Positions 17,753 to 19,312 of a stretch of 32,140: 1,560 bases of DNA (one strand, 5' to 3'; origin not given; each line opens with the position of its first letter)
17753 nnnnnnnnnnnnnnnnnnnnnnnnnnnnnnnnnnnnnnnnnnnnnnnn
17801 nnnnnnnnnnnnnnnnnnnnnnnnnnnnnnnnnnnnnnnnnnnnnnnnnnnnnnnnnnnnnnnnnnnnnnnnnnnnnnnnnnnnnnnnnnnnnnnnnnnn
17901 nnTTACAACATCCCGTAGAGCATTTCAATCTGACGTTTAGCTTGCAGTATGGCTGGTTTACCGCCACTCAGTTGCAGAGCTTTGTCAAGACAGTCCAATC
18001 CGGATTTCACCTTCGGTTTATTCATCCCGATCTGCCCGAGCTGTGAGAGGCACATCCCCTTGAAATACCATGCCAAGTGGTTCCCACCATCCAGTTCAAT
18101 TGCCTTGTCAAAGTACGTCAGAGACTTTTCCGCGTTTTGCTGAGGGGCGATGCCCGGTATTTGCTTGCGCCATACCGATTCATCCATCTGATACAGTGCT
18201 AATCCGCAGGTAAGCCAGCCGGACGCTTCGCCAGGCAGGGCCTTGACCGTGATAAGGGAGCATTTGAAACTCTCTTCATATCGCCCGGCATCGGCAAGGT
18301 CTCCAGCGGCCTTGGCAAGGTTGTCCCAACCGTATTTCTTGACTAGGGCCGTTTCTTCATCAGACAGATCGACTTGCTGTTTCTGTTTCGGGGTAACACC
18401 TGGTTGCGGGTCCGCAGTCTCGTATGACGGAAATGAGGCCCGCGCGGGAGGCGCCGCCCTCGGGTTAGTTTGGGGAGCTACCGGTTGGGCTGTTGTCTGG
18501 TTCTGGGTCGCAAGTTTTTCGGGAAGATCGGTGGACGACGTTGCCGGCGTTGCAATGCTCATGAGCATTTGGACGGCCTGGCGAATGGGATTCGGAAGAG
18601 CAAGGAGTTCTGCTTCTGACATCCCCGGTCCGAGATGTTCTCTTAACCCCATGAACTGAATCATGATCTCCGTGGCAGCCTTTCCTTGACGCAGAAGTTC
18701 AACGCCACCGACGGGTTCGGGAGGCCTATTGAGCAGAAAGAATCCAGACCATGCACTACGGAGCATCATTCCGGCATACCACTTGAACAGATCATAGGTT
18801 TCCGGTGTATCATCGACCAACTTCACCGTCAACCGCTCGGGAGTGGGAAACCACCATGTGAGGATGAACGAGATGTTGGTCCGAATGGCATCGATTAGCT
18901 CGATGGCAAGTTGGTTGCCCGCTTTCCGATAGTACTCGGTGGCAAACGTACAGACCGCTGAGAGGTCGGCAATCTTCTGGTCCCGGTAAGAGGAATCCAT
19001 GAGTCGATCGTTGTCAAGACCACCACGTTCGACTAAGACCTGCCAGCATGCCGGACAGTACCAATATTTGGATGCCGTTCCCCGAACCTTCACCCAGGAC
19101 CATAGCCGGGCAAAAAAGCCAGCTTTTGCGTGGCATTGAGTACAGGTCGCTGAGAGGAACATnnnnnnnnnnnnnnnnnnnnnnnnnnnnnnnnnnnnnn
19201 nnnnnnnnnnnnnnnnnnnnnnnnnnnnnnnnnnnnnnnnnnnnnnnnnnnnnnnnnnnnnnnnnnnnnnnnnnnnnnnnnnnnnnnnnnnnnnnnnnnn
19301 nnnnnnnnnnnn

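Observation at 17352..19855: AT-richer islet encoding HNH nuclease, zinc-ribbon/TPR protein, micro-ORF and coiled-coil zinc-ribbon protein: candidate undescribed defence or mobile module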

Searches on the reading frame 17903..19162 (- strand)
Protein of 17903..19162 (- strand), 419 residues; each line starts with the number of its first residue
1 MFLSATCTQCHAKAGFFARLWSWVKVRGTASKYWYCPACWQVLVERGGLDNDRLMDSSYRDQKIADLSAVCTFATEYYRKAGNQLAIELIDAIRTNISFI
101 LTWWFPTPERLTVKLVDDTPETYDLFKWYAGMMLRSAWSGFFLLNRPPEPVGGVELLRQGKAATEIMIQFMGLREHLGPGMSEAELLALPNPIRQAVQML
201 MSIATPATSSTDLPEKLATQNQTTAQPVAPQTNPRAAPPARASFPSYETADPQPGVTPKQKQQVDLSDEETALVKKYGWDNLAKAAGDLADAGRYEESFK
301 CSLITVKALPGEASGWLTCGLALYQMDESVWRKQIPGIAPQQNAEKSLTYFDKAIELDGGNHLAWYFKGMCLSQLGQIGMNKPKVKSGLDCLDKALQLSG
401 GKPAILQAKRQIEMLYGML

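Call 3: search_protein_families(library=pfam, proteins=[window:17903-19162:-], max_evalue=0.1)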
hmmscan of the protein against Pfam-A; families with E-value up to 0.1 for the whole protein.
window:17903-19162:- (419 aa): 3 families
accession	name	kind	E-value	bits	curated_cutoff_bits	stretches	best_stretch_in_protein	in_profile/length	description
PF13431.12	TPR_17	-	0.0031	18.1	24.4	1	350-378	1-29/34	Tetratricopeptide repeat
PF01239.28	PPTA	-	0.0041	17.2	29.5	1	345-375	2-32/32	Protein prenyltransferase alpha subunit repeat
PF00515.34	TPR_1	-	0.082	13.2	27.8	0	344-359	17-32/34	Tetratricopeptide repeat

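Call 4: search_protein_families(library=padloc, proteins=[window:17903-19162:-], max_evalue=0.1)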
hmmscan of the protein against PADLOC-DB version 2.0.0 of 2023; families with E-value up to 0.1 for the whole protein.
window:17903-19162:- (419 aa): 0 families

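Call 5: search_protein_families(library=phrogs, proteins=[window:17903-19162:-], max_evalue=0.1)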
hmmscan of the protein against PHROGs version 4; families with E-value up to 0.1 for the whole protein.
window:17903-19162:- (419 aa): 1 family
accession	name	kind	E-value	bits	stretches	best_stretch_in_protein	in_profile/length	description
phrog_18562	-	unknown function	0.039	15.5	1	196-297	15-116/151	-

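Call 10: find_homologous_proteins(query=window:17903-19162:-, max_evalue=0.001)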
Query window:17903-19162:- (419 aa): 1 proteins with E <= 0.001 among 8000 candidates.
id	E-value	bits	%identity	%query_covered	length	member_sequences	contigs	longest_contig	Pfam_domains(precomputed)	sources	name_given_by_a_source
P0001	2.0e-287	971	100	100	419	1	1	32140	-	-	-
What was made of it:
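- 17903..19162 (-): p419 (419 aa). Residues 7-39 form a CxxC...CxxC zinc-ribbon-like knuckle that contains GFFARLW. Residues about 50-205 are an orphan, probably all-helical domain. Residues about 206-267 are a Pro/Gln/Thr-rich disordered linker. Residues about 268-419 are a three-repeat TPR module. The word-index search finds only the protein itself (call 10).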

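Call 26: search_solved_structures(query=window:17903-19162:-, max_evalue=10)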
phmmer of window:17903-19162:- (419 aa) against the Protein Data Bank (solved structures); distinct sequences matched with E-value up to 10: 37.
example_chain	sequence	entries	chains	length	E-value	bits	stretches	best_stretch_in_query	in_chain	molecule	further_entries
9qhb_A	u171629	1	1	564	2.3e-12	50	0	341-372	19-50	Engineered tetratricopeptide repeat protein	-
9qhc_A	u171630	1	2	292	1.2e-07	34.5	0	343-372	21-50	Engineered tetratricopeptide repeat protein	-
8bu0_A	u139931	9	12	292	1.9e-07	33.8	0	341-372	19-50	Consensus tetratricopeptide repeat protein | Crystal structure of an 8-repeat consensus TPR superhelix with Zinc. | Monomer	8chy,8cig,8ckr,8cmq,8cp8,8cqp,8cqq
3kd7_A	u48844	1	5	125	2.9e-06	29.9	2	341-376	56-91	CTPR390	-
1na0_A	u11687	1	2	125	0.00018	24.1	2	341-372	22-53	designed protein CTPR3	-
8ch0_A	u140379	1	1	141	0.0006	22.3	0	341-372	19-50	Consensus tetratricopeptide repeat protein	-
2fo7_A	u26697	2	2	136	0.00064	22.2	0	341-372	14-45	SYNTHETIC CONSENSUS TPR PROTEIN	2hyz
6v8e_A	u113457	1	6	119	0.0038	19.7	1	286-372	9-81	Designed protein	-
6vfh_A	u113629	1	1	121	0.0046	19.4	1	285-372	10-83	T33_dn10A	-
6vfi_B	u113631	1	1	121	0.0046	19.4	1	285-372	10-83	O43_dn18B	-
2q7f_A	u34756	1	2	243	0.014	17.8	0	343-370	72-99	YrrB protein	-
6vfj_B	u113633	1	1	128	0.014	17.8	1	283-377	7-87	I53_dn5B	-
7obi_A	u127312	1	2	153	0.026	16.9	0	341-379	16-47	CTPR-rv4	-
6b85_J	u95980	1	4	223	0.038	16.4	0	322-383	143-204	TMHC4_R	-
1na3_A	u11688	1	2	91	0.058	15.7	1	340-373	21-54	designed protein CTPR2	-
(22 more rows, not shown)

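Call 30: search_protein_representatives(protein=window:17903-19162:-)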
Query: 419 residues. Proteins with E-value up to 0.001 (for the whole library): 996; up to 1e-10: 115; up to 1e-30: 3. The best 150 are listed.
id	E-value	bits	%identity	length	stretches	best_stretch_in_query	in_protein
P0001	6.3e-288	971.0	100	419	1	1-419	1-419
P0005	7.8e-53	196.6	51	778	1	232-417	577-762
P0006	5.5e-39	150.9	47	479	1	255-415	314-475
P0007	1.5e-29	119.9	43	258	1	272-416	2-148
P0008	5.6e-28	114.7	38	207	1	244-416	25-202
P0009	1.1e-24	103.8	35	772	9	325-404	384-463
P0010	1.2e-24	103.7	42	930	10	345-378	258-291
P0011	9.4e-24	100.8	32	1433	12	345-410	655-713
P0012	1.4e-22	96.9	40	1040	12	336-378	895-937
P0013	6.8e-22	94.6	44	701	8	343-407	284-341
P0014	8.5e-22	94.3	39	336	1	254-399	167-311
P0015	1.4e-21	93.6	36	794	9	345-374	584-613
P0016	7.5e-21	91.2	36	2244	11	318-377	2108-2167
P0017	1.7e-20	90.1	37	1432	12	342-377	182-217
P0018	3.7e-20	88.9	33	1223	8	283-394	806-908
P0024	1.6e-18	83.6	41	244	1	258-400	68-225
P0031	3.5e-17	79.1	36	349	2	246-340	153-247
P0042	1.2e-15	74.1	39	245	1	266-413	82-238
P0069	7.7e-14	68.1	31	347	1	263-409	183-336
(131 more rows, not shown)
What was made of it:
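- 17903..19162 (-): Exhaustive HMMER over 1.84 billion representatives gives 996 hits, and all 150 listed fall in about residues 222-419 (call 30).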

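Call 32: search_protein_families(library=pfam, proteins=[P0005, P0006, P0007, P0008, P0014, P0024, P0042, P0069, P0031], max_evalue=0.01)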
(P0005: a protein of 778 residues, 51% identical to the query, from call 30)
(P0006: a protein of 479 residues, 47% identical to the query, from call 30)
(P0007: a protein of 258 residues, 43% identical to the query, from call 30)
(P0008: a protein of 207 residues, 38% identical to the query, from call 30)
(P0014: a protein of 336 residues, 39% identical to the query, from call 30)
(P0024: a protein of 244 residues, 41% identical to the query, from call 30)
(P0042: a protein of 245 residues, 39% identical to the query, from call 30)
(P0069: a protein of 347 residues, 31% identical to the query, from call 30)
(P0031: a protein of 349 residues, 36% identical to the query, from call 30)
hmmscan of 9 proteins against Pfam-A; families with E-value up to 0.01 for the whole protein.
P0005 (778 aa): 1 family
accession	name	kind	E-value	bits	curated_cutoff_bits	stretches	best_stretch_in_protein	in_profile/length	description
PF23548.1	Zn_ribbon_FGT1_2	-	0.00016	21.6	27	0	399-431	2-32/35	FORGETTER1 second zinc ribbon domain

P0006 (479 aa): 9 families
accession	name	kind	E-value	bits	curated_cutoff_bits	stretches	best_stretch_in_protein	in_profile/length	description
PF13717.11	Zn_ribbon_4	-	1.5e-07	31.6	30.3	1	254-284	2-35/36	zinc-ribbon domain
PF12647.12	RNHCP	-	4.4e-05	23.8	24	0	169-197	3-31/90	RNHCP domain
PF13428.12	TPR_14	-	0.00026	21.8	23.5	0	405-426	18-39/44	Tetratricopeptide repeat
PF21811.2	RdfA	-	0.00055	20.2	27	0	131-192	133-194/195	Rod-determining factor A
PF09723.15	Zn_ribbon_8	-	0.0018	18.7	34.4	0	170-197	6-34/41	Zinc ribbon domain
PF12760.12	Zn_ribbon_IS1595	-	0.0028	18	25.4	0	256-282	20-45/46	Transposase zinc-ribbon domain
PF03804.19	DUF325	-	0.0031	17.7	28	0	157-185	92-120/137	Viral proteins of unknown function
PF02892.21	zf-BED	-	0.0058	17.1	20.6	0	170-182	17-29/44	BED zinc finger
PF13371.12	TPR_9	-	0.0065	16.9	35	0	350-387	6-43/73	Tetratricopeptide repeat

P0007 (258 aa): 6 families
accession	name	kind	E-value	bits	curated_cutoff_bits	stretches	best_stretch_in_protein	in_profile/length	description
PF13371.12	TPR_9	-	1.5e-07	31.8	35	1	20-59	4-43/73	Tetratricopeptide repeat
PF13428.12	TPR_14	-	9.3e-06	26.3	23.5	0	12-50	2-40/44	Tetratricopeptide repeat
PF13414.12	TPR_11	-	0.00021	21.4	26.8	0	23-58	6-41/42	TPR repeat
PF01239.28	PPTA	-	0.0024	17.9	29.5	0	80-106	5-31/32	Protein prenyltransferase alpha subunit repeat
PF13432.12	TPR_16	-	0.0027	18.6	32.7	0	80-135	17-65/65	Tetratricopeptide repeat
PF13431.12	TPR_17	-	0.0049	17.5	24.4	0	82-108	1-27/34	Tetratricopeptide repeat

P0008 (207 aa): 4 families
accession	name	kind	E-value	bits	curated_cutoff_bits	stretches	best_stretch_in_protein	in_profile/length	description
PF13428.12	TPR_14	-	8.7e-07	29.5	23.5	0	129-156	16-43/44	Tetratricopeptide repeat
PF13371.12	TPR_9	-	3.7e-05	24.1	35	0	128-165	9-46/73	Tetratricopeptide repeat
PF01239.28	PPTA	-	3.8e-05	23.6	29.5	1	133-160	4-31/32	Protein prenyltransferase alpha subunit repeat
PF13431.12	TPR_17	-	0.0088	16.7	24.4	0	137-163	2-28/34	Tetratricopeptide repeat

P0014 (336 aa): 5 families
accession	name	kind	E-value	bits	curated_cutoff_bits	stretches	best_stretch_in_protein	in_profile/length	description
PF00515.34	TPR_1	-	1.4e-05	25.2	27.8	0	282-314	2-34/34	Tetratricopeptide repeat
PF13432.12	TPR_16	-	5.2e-05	24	32.7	0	256-284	13-41/65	Tetratricopeptide repeat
PF07719.23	TPR_2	-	0.00018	21.8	27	0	283-314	3-34/34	Tetratricopeptide repeat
PF13428.12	TPR_14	-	0.00095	20.1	23.5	0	254-282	15-43/44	Tetratricopeptide repeat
PF13431.12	TPR_17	-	0.0059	17.2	24.4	0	263-286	2-25/34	Tetratricopeptide repeat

P0024 (244 aa): 5 families
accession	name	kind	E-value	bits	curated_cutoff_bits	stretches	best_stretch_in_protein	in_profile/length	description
PF07719.23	TPR_2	-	4.6e-07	29.9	27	0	165-179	18-32/34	Tetratricopeptide repeat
PF00515.34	TPR_1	-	4.2e-06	26.8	27.8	0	210-227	17-34/34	Tetratricopeptide repeat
PF13181.12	TPR_8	-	2.9e-05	24.3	25.7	0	163-179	16-32/34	Tetratricopeptide repeat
PF13414.12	TPR_11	-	6.8e-05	22.9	26.8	0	102-137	5-40/42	TPR repeat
PF13431.12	TPR_17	-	0.00014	22.3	24.4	0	170-199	1-30/34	Tetratricopeptide repeat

P0042 (245 aa): 7 families
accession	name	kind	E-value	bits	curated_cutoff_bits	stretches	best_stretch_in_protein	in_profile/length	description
PF01239.28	PPTA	-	3.2e-07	30.1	29.5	1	171-194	3-26/32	Protein prenyltransferase alpha subunit repeat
PF00515.34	TPR_1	-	3.2e-05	24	27.8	0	171-186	19-34/34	Tetratricopeptide repeat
PF13431.12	TPR_17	-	4.9e-05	23.7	24.4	1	176-203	2-29/34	Tetratricopeptide repeat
PF13414.12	TPR_11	-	8.2e-05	22.7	26.8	1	171-198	12-39/42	TPR repeat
PF13428.12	TPR_14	-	0.00034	21.5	23.5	0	171-194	19-42/44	Tetratricopeptide repeat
PF07719.23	TPR_2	-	0.00034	21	27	0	171-186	19-34/34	Tetratricopeptide repeat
PF13181.12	TPR_8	-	0.00074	19.9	25.7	0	171-185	19-33/34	Tetratricopeptide repeat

P0069 (347 aa): 8 families
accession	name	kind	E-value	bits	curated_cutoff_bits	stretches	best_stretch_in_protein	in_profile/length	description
PF13428.12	TPR_14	-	9.4e-11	41.7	23.5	0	207-243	4-40/44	Tetratricopeptide repeat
PF13371.12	TPR_9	-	1.8e-05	25.1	35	0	274-310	14-50/73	Tetratricopeptide repeat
PF13431.12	TPR_17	-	4.7e-05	23.8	24.4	0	278-302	2-26/34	Tetratricopeptide repeat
PF00515.34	TPR_1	-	7.3e-05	22.9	27.8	0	273-287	19-33/34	Tetratricopeptide repeat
PF14559.12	TPR_19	-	8.8e-05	23.2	25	0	273-300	9-36/68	Tetratricopeptide repeat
PF07719.23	TPR_2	-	0.0015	18.9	27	0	273-287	19-33/34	Tetratricopeptide repeat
PF13414.12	TPR_11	-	0.003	17.7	26.8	0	213-245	3-35/42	TPR repeat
PF13432.12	TPR_16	-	0.0068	17.3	32.7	0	273-299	15-41/65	Tetratricopeptide repeat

P0031 (349 aa): 0 families

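Call 34: find_encoding_contigs(protein=P0005, flank=6000, max_places=4)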
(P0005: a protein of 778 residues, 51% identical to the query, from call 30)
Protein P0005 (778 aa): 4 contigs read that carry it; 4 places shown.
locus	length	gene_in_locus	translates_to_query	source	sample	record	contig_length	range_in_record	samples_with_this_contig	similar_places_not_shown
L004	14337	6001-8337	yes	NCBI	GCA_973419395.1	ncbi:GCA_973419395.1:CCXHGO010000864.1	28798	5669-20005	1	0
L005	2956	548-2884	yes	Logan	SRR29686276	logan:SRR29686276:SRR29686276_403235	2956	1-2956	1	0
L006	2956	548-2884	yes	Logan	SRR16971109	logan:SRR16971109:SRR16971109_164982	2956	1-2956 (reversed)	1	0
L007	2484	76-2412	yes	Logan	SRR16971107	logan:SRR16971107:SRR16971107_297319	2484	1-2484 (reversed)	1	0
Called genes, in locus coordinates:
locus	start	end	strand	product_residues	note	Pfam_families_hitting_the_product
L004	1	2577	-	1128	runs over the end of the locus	PF00122:E1-E2_ATPase, PF00702:Hydrolase, PF01145:Band_7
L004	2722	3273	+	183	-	PF04542:Sigma70_r2 (weak)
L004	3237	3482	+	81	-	-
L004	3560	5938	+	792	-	PF00069:Pkinase, PF07714:PK_Tyr_Ser-Thr, PF13374:TPR_10 (faint), PF13424:TPR_12 (faint), PF07714:PK_Tyr_Ser-Thr, PF13414:TPR_11 (faint), PF13432:TPR_16 (faint), PF13371:TPR_9 (weak), +4 more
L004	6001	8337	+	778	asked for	-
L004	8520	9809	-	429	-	PF00109:ketoacyl-synt, PF00108:Thiolase_N (faint), PF02801:Ketoacyl-synt_C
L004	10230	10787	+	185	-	PF12802:MarR_2, PF12840:HTH_20 (weak)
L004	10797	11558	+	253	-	PF13489:Methyltransf_23, PF08241:Methyltransf_11, PF08242:Methyltransf_12, PF13649:Methyltransf_25, PF13847:Methyltransf_31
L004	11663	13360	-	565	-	PF07690:MFS_1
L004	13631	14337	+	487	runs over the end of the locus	PF07394:DUF1501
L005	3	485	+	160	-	?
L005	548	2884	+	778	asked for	-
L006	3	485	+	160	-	?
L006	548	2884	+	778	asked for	-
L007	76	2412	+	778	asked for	-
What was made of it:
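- The TPR-module relatives come from contigs that carry planctomycete-type gene sets (DUF1501, Pkinase; call 34).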

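Call 35: find_encoding_contigs(protein=P0006, flank=6000, max_places=4)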
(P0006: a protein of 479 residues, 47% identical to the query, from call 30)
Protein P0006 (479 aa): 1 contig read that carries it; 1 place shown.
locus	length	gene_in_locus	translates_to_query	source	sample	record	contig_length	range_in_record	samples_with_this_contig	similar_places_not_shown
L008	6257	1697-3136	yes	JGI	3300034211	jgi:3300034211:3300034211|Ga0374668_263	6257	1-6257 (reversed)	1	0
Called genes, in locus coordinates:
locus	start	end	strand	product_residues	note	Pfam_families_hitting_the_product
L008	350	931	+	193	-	-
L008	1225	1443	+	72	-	-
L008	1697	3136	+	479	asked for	PF13717:Zn_ribbon_4 (weak)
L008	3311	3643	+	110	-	-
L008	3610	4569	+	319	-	PF13379:NMT1_2, PF09084:NMT1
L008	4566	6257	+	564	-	?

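Call 36: find_encoding_contigs(protein=P0008, flank=6000, max_places=3)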
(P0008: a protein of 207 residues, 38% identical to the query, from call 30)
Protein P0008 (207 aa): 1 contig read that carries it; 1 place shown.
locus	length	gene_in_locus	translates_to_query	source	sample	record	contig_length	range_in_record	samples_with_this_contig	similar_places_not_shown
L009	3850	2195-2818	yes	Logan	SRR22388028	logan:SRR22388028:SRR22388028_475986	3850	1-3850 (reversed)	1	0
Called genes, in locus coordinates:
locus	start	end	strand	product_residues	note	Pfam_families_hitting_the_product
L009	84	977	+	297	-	-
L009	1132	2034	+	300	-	PF20434:BD-FAE, PF07859:Abhydrolase_3 (faint), PF12697:Abhydrolase_6 (weak)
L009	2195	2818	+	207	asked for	PF13428:TPR_14 (faint)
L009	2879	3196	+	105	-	-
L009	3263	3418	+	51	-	-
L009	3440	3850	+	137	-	?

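Call 37: find_encoding_contigs(protein=P0014, flank=6000, max_places=3)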
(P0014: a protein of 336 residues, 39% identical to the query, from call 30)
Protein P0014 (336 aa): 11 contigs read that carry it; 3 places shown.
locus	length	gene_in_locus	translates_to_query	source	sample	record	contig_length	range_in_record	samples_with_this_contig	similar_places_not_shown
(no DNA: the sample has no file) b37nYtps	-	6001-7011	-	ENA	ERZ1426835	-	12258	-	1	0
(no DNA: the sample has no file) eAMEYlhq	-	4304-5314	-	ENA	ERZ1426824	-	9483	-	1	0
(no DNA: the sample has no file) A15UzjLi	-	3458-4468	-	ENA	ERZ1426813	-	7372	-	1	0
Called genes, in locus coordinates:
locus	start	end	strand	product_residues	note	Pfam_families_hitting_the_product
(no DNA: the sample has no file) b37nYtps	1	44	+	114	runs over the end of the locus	?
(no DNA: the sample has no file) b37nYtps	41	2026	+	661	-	PF13185:GAF_2 (weak), PF01590:GAF (weak), PF13492:GAF_3 (weak), PF00989:PAS, PF13188:PAS_8, PF13426:PAS_9, PF07730:HisKA_3, PF02518:HATPase_c, +2 more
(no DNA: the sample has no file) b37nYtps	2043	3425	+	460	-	PF12390:Se-cys_synth_N, PF03841:SelA, PF01041:DegT_DnrJ_EryC1 (weak)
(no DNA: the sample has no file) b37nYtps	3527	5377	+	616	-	PF00009:GTP_EFTU, PF01926:MMR_HSR1 (faint), PF03144:GTP_EFTU_D2, PF25461:Beta-barrel_SelB, PF09107:WHD_3rd_SelB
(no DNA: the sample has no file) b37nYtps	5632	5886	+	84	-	-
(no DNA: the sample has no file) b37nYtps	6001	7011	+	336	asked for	PF00515:TPR_1 (faint)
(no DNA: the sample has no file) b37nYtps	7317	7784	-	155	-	PF02796:HTH_7 (weak)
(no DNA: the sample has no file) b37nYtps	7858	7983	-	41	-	-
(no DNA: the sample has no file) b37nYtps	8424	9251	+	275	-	PF19220:Rod_CreS (weak), PF24161:CCDC39, PF27881:CRWN_N (faint)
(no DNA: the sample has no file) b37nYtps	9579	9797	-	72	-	PF01106:NifU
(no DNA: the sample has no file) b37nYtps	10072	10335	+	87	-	PF01667:Ribosomal_S27e (faint), PF21344:Zn_ribbon_LysW (faint), PF03604:Zn_ribbon_RPAB4 (faint)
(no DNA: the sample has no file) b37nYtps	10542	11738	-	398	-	PF01575:MaoC_dehydratas (weak), PF13452:FAS1_DH_region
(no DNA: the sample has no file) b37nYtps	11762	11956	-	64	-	?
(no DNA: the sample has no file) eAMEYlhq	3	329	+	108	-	?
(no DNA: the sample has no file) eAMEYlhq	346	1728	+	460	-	PF12390:Se-cys_synth_N, PF03841:SelA, PF01041:DegT_DnrJ_EryC1 (weak)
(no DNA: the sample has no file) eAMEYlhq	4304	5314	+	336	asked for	PF00515:TPR_1 (faint)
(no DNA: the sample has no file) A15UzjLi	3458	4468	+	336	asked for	PF00515:TPR_1 (faint)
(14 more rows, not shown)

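Call 38: find_encoding_contigs(protein=P0007, flank=6000, max_places=3)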
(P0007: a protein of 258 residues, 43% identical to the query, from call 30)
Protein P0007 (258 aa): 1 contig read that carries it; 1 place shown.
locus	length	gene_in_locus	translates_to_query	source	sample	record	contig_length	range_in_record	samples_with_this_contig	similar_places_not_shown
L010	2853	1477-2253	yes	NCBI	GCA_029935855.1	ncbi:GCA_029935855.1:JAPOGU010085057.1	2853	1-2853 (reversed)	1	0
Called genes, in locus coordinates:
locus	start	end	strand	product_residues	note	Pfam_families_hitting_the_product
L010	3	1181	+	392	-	?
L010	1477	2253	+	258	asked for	PF13428:TPR_14 (faint), PF13371:TPR_9 (faint)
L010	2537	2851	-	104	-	?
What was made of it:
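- The p419 TPR-module relatives sit in chromosomal contexts (calls 34-38).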

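Call 44: search_dna_similar(query=window:17903-19162:-, collection=phages, mode=protein, max_evalue=0.01, max_rows=10)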
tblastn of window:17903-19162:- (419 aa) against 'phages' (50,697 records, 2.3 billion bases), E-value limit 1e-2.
No match.

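Call 50: search_protein_families(library=pfam, proteins=[L009:2879-3196:+, L008:3311-3643:+], max_evalue=0.05)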
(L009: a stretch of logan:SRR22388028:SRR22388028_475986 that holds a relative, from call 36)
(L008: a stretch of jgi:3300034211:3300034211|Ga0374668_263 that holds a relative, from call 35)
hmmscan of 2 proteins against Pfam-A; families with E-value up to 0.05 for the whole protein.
L009:2879-3196:+ (105 aa): 0 families

L008:3311-3643:+ (110 aa): 0 families

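Call 52: predict_structure(protein=window:17903-19162:-)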
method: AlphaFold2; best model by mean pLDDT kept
length: 419 residues; sequences in the alignment: 1
mean_pLDDT: 50.3   pTM: 0.37
mean pLDDT of the five models: 50.3, 44.5, 39.1, 36.3, 33.0
residues with pLDDT >= 90: 10; 70-90: 73; 50-70: 95; < 50: 241
segments of 3 or more residues with pLDDT < 50: 1-55, 102-151, 169-183, 189-266, 287-310, 327-338
pLDDT, mean of each block of 10 residues (from residue 1): 29 30 28 32 34 51 58 60 66 61 42 34 43 44 39 52 51 40 48 44 30 26 29 30 26 28 46 55 51 40 43 69 56 41 73 80 84 80 89 90 82 80
secondary structure, 60 per line:
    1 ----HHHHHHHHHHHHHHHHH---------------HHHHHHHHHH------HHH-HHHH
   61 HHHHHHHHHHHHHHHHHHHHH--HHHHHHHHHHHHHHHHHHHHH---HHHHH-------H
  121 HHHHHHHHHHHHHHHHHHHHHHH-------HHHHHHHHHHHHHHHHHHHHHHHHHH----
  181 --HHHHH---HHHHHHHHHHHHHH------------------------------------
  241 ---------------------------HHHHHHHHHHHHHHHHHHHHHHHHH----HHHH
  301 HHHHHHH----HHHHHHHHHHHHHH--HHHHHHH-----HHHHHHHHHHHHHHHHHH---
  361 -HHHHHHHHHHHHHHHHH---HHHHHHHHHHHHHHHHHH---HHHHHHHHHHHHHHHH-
elements in order: H5-21 H37-46 H57-81 H84-104 H108-112 H120-143 H151-176 H183-187 H191-204 H268-292 H297-307 H312-325 H328-334 H340-357 H362-378 H382-399 H403-418
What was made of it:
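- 17903..19162 (-): AF2 on the single sequence gives pLDDT 70-90 only for residues 340-419 (call 52).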
